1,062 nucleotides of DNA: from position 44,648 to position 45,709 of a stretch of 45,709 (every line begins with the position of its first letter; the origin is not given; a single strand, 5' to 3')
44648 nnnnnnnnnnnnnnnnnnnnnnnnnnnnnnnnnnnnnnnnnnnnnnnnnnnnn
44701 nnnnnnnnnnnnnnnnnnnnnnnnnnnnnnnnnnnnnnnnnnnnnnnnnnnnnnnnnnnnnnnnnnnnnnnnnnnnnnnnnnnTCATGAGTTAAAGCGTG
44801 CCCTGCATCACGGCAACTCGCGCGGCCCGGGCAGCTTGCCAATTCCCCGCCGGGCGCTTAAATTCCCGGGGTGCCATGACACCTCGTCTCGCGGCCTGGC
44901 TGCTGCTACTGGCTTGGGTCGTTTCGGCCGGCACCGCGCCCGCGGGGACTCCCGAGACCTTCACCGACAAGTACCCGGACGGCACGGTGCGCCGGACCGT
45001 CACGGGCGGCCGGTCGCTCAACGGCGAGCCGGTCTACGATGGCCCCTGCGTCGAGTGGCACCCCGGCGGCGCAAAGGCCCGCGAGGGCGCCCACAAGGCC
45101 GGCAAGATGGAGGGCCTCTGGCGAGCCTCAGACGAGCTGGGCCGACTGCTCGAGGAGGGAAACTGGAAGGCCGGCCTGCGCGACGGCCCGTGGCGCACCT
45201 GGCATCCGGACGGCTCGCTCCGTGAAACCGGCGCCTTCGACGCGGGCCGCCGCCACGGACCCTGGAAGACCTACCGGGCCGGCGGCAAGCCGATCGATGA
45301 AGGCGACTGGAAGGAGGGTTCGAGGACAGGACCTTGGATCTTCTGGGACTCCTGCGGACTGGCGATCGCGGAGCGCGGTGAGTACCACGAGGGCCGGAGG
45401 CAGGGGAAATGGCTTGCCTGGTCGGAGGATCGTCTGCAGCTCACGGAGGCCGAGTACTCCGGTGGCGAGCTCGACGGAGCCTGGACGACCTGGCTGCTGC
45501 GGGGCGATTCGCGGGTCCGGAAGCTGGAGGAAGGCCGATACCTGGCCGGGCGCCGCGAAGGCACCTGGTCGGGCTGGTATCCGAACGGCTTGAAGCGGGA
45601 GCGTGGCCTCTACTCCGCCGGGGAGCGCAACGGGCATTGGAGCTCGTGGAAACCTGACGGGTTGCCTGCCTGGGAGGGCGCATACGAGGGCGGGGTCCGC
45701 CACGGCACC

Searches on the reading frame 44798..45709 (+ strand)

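Call 29: search_protein_families(library=pfam, proteins=[window:44798-45709:+], max_evalue=0.0001)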
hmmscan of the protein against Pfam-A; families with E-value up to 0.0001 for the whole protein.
window:44798-45709:+ (304 aa): 1 family
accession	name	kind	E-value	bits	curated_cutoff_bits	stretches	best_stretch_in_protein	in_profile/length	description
PF07661.19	MORN_2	-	1.5e-10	40.5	29.6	0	128-145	1-18/22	MORN repeat variant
